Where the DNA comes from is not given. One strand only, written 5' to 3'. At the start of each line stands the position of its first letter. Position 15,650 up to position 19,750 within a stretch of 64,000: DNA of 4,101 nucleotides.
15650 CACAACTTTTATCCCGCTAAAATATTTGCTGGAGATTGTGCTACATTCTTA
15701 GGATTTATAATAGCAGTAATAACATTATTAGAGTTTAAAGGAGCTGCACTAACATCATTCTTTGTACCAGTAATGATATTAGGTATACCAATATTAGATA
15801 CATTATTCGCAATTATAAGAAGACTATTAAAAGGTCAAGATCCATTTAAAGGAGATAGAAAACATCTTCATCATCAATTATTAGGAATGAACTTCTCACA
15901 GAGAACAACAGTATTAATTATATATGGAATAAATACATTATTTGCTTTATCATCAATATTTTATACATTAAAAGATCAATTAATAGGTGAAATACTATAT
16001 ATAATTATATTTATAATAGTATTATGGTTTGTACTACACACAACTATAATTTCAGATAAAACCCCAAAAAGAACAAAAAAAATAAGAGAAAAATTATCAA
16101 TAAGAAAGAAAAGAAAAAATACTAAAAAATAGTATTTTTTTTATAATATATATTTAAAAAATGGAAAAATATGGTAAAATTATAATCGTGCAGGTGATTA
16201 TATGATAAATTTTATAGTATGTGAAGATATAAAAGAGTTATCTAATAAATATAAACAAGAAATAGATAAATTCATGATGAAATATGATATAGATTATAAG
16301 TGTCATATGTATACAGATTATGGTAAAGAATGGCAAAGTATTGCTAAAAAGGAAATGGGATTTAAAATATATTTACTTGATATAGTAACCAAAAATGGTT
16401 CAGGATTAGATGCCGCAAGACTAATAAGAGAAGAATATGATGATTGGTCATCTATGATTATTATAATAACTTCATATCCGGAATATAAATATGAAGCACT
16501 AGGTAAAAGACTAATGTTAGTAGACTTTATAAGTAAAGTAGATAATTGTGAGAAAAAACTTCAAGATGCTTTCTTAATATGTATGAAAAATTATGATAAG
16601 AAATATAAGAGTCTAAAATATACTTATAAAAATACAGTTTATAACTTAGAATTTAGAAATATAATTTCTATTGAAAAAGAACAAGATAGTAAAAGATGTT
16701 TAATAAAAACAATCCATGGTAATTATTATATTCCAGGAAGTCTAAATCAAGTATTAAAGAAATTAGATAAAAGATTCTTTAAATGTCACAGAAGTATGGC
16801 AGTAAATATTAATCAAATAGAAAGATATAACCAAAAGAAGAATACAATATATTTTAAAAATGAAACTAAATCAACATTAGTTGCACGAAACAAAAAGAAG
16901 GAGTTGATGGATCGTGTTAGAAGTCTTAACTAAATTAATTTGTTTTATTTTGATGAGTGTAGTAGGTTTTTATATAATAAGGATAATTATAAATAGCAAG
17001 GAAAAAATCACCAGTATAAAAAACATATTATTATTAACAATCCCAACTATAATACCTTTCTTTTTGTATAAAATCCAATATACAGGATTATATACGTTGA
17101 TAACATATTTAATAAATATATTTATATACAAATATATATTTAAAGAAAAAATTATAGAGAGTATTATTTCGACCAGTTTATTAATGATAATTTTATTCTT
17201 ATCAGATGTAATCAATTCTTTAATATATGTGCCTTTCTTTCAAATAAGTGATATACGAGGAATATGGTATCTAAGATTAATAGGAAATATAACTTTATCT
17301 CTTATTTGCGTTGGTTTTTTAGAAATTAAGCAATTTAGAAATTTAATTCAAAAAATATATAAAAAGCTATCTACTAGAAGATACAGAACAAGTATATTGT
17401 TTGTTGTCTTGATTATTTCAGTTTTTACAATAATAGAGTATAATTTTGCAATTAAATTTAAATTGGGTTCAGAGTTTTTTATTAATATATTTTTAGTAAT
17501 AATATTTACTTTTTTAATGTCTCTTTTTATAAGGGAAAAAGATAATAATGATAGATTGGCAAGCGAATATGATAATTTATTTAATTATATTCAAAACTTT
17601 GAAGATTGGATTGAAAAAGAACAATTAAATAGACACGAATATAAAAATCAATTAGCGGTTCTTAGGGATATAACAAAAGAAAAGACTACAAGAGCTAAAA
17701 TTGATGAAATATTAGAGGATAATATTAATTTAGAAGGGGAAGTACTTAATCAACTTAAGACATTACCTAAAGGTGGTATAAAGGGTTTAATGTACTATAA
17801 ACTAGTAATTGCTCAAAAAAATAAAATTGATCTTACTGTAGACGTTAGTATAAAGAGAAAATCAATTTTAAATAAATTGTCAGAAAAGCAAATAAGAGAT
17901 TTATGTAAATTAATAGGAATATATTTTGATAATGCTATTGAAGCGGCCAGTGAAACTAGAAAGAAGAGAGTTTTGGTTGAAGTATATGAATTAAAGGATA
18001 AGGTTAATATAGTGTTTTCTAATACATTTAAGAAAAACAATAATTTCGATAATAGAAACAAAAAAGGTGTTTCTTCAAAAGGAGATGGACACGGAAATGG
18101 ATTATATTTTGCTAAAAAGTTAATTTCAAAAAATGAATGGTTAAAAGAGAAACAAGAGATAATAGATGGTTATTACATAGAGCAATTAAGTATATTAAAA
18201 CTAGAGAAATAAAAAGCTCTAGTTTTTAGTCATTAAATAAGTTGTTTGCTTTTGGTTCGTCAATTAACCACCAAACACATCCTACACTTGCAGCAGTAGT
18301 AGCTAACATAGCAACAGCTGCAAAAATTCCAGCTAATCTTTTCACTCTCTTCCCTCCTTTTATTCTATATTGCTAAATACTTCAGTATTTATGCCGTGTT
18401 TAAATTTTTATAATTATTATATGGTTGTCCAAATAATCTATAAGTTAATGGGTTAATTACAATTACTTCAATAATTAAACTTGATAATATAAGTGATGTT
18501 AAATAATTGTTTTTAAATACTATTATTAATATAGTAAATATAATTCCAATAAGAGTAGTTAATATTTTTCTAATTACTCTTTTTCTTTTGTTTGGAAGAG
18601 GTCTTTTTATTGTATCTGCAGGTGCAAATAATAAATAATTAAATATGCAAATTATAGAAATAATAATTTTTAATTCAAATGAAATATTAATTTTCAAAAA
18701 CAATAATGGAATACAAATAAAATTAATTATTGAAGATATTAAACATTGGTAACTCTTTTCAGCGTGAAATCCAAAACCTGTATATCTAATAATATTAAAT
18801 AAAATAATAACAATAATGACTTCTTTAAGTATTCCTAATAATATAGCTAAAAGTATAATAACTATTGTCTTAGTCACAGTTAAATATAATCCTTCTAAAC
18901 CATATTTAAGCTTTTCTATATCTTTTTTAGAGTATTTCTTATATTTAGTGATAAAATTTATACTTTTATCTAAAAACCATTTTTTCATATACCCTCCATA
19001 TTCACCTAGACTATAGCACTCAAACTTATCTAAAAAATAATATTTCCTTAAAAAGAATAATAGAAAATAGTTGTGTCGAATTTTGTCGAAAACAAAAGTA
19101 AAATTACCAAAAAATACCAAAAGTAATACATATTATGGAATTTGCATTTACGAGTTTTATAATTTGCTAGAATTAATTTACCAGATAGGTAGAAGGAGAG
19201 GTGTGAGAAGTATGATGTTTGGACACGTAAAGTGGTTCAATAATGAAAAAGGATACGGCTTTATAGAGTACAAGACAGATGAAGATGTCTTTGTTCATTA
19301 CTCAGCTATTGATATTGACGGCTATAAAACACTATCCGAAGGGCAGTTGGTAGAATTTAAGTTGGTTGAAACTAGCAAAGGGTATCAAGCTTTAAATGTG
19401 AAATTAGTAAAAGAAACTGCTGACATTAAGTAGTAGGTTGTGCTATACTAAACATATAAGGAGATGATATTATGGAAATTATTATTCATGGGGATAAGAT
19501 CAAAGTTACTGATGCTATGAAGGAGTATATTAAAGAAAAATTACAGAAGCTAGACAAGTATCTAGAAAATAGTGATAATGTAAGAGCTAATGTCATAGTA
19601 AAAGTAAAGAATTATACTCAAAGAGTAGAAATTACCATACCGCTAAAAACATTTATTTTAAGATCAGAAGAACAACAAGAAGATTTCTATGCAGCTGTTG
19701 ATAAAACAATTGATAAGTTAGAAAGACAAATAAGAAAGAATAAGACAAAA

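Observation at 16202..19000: Convergent agr-type quorum-sensing locus with an unannotated AgrD propeptide (predicted thiolactone ring CVWWL)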

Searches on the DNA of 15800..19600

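Call 55: search_rna_families(source=window, start=15800, end=19600, threshold=evalue, max_evalue=1)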
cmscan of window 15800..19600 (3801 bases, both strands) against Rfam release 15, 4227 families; matches with E-value up to 1: 1.
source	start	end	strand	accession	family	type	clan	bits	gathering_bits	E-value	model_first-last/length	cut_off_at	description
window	19282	19359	+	RF01766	cspA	Cis-reg; thermoregulator;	-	21.2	78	0.015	243-320/428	no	cspA thermoregulator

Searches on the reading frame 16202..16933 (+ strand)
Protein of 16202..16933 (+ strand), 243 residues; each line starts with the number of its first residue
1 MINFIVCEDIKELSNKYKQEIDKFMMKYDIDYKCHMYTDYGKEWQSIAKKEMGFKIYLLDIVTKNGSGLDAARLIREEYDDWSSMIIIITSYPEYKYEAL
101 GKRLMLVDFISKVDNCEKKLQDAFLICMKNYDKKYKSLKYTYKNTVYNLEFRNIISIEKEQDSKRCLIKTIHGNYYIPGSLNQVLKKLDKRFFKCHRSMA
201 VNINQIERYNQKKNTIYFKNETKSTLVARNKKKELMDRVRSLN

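Call 3: search_protein_families(library=pfam, proteins=[window:16202-16933:+], max_evalue=1)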
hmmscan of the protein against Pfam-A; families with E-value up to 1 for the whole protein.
window:16202-16933:+ (243 aa): 2 families
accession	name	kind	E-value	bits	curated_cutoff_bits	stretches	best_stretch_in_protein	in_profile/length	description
PF04397.21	LytTR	-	7.2e-17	61.9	22.6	1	146-238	3-96/98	LytTr DNA-binding domain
PF00072.30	Response_reg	-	0.00039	21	30.2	1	31-113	22-100/111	Response regulator receiver domain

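Call 4: search_protein_families(library=ncbifam, proteins=[window:16202-16933:+], max_evalue=1)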
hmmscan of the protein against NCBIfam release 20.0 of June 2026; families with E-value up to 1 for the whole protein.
window:16202-16933:+ (243 aa): 4 families
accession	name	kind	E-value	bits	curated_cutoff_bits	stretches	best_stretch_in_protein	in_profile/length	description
NF046049.1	quorum_RR_AgrA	equivalog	7.3e-16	58.4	400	1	4-233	3-237/238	quorum-sensing response regulator AgrA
NF011945.0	PRK15416.1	subfamily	0.018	14.6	142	1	188-234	127-173/201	lipopolysaccharide core heptose(II)-phosphate phosphatase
NF033791.1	ActR_PrrA_rreg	equivalog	0.059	13.4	250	1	44-117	38-107/173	ActR/PrrA/RegA family redox response regulator transcription factor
NF010223.0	PRK13679.1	equivalog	0.12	12.2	129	1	180-229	47-95/170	hypothetical protein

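Call 34: search_solved_structures(query=window:16202-16933:+, max_evalue=0.001, show_alignments=2)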
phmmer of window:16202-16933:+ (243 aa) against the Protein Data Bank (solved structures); distinct sequences matched with E-value up to 0.001: 3.
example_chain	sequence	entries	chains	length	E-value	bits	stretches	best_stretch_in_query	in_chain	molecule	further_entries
4xqq_A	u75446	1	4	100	1.5e-08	37.8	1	144-233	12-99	Accessory gene regulator A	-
3bs1_A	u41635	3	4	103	1.5e-08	37.8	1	143-233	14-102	Accessory gene regulator protein A | Accessory gene regulator A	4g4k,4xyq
4xqj_A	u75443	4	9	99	1.5e-08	37.8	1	144-233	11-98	Accessory gene regulator A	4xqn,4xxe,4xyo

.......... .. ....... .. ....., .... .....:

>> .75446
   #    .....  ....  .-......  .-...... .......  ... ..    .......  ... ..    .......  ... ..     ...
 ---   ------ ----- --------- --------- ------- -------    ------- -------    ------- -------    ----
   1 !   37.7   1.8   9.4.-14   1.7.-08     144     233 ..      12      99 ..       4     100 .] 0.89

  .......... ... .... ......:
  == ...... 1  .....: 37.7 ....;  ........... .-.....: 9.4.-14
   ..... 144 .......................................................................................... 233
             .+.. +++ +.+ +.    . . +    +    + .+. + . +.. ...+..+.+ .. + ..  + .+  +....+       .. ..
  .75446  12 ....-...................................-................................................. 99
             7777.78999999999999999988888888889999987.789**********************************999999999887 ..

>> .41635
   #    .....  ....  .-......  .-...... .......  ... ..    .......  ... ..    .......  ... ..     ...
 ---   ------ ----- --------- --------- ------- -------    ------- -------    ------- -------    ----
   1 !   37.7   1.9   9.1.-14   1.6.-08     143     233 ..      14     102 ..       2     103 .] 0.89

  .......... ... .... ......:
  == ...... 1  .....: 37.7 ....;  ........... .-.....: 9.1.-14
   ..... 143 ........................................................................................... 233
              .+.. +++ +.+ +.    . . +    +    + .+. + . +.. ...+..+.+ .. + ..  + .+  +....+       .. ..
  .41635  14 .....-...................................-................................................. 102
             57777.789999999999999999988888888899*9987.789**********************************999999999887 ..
